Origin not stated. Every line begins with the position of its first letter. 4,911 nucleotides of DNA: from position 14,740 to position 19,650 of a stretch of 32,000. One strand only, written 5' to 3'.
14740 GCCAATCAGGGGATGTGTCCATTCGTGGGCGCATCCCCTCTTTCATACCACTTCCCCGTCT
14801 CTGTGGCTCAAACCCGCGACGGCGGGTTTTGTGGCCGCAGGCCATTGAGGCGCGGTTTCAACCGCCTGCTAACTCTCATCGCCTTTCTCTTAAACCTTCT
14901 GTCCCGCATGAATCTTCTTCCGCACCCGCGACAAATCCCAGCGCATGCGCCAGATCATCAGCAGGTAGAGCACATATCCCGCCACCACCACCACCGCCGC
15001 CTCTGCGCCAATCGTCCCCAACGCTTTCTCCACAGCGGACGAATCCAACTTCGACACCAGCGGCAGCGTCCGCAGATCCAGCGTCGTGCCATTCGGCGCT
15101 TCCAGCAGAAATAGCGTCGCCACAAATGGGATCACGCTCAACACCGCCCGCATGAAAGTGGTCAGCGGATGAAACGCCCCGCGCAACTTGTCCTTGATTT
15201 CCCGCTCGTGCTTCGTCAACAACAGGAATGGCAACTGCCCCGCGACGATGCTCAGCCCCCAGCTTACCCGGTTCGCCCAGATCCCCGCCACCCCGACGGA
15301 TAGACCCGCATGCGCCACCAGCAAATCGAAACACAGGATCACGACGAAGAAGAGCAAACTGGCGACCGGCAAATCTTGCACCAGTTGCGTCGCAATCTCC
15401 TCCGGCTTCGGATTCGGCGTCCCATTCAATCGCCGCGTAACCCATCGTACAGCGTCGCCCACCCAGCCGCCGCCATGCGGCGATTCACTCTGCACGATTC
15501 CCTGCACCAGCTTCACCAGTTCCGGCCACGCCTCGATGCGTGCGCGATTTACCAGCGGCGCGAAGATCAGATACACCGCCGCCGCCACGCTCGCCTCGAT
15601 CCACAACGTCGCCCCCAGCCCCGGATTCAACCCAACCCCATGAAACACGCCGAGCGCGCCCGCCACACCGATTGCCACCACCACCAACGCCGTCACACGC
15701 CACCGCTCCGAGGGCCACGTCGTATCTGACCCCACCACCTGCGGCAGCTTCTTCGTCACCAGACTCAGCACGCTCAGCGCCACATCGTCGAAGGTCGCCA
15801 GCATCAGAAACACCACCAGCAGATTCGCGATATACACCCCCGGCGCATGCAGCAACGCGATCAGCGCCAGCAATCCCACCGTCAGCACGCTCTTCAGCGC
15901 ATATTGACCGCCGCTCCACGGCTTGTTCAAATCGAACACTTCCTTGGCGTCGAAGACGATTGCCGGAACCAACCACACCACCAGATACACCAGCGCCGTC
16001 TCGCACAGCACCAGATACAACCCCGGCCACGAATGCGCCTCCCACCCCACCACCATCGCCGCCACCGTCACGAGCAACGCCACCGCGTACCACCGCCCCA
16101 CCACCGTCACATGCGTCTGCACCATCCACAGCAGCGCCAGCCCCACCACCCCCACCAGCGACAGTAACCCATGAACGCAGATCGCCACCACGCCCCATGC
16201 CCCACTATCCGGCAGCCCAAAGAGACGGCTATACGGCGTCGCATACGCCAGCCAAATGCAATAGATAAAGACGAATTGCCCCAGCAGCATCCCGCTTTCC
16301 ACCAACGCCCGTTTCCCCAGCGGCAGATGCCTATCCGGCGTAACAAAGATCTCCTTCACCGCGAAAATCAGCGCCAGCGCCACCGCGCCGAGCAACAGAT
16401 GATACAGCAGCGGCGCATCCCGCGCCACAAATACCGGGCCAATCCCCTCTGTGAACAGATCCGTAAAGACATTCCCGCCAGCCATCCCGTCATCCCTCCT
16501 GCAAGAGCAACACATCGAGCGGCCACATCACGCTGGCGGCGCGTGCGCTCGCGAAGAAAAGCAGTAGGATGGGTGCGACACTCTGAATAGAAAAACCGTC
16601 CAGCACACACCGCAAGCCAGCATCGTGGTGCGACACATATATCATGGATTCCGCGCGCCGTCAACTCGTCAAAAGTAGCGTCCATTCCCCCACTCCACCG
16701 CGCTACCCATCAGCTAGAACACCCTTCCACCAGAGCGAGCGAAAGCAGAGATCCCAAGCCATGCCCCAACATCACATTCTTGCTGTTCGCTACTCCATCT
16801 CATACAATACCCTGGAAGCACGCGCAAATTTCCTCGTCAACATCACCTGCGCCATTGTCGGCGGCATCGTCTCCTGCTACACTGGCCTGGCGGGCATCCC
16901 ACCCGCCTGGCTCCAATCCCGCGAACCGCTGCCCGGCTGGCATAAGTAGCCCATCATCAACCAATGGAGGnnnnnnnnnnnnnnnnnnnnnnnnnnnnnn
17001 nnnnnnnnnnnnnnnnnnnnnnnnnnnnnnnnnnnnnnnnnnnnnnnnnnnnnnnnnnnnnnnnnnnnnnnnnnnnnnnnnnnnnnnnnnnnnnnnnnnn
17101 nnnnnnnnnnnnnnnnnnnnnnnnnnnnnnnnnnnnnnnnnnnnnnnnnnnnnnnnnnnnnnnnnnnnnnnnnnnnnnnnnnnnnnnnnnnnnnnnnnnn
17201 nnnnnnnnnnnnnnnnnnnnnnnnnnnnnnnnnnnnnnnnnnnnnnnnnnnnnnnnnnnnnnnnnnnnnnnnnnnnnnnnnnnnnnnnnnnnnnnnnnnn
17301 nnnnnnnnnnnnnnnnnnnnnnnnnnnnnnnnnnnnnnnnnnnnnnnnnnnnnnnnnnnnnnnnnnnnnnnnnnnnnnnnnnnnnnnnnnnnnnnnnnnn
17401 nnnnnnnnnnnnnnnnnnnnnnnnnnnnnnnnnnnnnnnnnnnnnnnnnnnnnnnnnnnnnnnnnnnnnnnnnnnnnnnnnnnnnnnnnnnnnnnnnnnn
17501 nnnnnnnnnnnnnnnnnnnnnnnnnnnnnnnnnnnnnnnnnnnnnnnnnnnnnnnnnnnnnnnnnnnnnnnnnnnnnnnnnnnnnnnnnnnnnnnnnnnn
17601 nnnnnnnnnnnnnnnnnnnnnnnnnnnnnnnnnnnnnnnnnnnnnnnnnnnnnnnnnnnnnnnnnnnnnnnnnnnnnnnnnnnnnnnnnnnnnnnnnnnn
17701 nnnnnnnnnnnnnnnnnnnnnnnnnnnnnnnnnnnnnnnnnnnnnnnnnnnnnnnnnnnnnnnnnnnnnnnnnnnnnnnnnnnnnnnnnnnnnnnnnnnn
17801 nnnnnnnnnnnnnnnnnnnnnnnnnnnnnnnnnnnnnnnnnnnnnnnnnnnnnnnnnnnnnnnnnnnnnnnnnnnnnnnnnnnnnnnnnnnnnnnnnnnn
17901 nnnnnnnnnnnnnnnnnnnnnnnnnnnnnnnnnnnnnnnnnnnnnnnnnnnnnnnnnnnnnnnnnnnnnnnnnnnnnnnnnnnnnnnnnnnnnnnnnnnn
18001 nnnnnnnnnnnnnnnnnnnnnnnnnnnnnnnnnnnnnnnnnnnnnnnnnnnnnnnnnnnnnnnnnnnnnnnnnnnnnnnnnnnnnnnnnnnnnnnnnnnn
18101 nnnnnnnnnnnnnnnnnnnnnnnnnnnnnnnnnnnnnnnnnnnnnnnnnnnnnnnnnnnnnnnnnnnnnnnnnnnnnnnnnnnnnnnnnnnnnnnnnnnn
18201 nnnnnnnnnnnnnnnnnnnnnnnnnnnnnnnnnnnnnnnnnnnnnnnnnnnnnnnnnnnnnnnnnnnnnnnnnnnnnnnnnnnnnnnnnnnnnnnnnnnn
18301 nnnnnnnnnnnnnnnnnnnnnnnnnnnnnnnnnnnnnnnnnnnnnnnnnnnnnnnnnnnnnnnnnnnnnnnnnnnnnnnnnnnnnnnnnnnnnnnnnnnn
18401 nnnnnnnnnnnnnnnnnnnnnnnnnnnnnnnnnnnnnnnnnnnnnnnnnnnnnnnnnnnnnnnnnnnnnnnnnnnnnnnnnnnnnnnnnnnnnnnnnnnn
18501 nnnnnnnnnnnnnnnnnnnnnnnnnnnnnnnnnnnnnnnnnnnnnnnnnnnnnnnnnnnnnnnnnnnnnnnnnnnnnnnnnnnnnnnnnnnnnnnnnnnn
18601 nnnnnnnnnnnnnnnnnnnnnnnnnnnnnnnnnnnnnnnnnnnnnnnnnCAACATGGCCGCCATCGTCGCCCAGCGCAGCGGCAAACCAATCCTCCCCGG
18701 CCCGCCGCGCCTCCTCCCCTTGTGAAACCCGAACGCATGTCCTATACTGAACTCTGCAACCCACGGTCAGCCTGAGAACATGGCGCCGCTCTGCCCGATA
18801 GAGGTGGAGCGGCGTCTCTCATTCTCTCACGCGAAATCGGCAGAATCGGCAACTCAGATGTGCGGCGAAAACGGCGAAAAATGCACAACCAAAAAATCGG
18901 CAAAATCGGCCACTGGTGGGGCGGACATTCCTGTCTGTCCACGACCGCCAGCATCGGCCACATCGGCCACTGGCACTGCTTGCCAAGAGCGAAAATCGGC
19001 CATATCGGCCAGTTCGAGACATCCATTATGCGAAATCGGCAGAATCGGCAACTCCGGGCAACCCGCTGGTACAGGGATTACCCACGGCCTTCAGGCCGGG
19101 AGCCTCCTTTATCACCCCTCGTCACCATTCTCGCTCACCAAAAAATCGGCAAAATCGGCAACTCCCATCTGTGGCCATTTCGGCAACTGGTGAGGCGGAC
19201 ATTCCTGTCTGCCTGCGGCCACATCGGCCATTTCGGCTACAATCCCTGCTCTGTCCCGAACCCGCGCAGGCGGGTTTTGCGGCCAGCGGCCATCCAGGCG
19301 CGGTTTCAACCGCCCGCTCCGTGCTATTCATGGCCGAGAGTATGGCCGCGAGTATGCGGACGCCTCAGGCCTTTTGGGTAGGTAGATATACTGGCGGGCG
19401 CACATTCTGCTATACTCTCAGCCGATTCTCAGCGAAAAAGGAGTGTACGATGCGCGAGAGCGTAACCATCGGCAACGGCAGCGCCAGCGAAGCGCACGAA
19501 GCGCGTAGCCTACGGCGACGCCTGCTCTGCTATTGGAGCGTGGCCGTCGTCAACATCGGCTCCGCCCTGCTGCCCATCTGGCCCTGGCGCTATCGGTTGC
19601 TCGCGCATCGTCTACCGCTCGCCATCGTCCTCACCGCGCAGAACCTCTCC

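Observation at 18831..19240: Thirteen same-strand ATCGGC hexamers arranged as 9-bp-period dyads in a 720-bp gene-free gap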

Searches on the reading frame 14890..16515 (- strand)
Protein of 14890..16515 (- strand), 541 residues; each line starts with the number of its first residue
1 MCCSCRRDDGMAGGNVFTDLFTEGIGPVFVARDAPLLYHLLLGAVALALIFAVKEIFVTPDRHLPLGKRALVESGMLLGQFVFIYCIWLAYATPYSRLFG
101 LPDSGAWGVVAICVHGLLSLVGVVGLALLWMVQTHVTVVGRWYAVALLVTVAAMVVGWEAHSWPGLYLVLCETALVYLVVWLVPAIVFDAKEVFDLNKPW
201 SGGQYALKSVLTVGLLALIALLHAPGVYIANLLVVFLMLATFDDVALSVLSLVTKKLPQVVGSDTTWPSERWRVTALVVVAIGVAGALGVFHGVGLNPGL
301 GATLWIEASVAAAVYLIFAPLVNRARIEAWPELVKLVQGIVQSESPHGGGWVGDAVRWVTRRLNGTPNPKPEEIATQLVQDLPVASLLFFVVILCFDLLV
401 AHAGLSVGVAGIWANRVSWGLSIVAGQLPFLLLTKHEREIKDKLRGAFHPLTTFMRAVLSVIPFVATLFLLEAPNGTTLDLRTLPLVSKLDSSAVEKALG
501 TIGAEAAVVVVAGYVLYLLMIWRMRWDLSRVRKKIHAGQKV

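Call 10: search_protein_families(library=pfam, proteins=[window:14890-16515:-])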
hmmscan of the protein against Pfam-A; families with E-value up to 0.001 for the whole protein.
window:14890-16515:- (541 aa): 0 families

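Call 70: search_protein_families(library=ncbifam, proteins=[window:14890-16485:-], max_evalue=0.01)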
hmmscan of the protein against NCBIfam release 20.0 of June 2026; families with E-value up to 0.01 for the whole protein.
window:14890-16485:- (531 aa): 0 families

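Call 71: search_protein_families(library=padloc, proteins=[window:14890-16485:-], max_evalue=0.01)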
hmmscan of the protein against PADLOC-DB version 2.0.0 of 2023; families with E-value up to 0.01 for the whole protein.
window:14890-16485:- (531 aa): 0 families
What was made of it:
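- On Partition centromere / iteron array: Pfam, NCBIfam and PADLOC on the flanking genes find nothing of this kind (calls 10, 70, 71).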

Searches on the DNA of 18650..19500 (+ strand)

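Call 17: search_rna_families(source=window, start=18650, end=19500, threshold=evalue, max_evalue=10)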
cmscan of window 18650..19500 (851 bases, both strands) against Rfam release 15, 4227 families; matches with E-value up to 10: 3.
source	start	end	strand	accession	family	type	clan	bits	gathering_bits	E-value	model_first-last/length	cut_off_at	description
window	19258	19281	-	RF01356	CRISPR-DR28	Gene; CRISPR;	-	29.6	35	0.0041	1-24/24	no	CRISPR RNA direct repeat element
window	18803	18897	-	RF02272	Vax2os1_3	Gene; lncRNA;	-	13.1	50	3.9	1-199/199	no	Vax2os1 conserved region 3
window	19089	19118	-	RF01151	snoU82P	Gene; snRNA; snoRNA; CD-box;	-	12.1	42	2.5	1-55/55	no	Small nucleolar RNA U82P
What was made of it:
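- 19259..19318 (+): A separate 60-nt dispersed element with three small hairpins. The first, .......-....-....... followed by TTTG, is terminator-like and could end an array transcript. It carries a weak CRISPR-DR28 hit below the Rfam cut-off (call 17).
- The layout of repeats and variable spacers superficially resembles CRISPR, and a weak CRISPR-DR28 hit lies nearby (call 17).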

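Call 68: search_dna_similar(query=window:18826-19245:+, collection=plasmids, mode=distant, max_evalue=0.01, max_rows=15)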
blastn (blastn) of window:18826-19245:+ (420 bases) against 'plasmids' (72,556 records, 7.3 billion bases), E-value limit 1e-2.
No match.

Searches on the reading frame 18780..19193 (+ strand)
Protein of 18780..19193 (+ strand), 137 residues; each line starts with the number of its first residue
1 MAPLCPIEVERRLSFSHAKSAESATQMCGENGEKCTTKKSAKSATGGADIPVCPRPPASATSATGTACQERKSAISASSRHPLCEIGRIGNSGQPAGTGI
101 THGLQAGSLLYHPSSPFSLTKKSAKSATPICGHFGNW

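Call 10: search_protein_families(library=pfam, proteins=[window:18780-19193:+])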
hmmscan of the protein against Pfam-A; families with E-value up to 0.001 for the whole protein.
window:18780-19193:+ (137 aa): 0 families

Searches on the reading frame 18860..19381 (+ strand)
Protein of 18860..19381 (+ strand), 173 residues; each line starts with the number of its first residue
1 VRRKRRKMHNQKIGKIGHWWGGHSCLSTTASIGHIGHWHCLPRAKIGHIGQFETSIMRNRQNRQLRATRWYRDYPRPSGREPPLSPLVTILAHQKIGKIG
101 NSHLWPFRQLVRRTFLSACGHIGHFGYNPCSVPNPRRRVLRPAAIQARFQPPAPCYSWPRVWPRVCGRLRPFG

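Call 10: search_protein_families(library=pfam, proteins=[window:18860-19381:+])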
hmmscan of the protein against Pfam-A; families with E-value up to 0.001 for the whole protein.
window:18860-19381:+ (173 aa): 0 families

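Call 86: search_protein_representatives(protein=window:18860-19381:+)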
Query: 173 residues. Proteins with E-value up to 0.001 (for the whole library): 0; up to 1e-10: 0; up to 1e-30: 0. The best 0 are listed.
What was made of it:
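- Checked: The 173-aa gap ORF has no relative among 1.84 billion proteins at E<=1e-3 (call 86).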
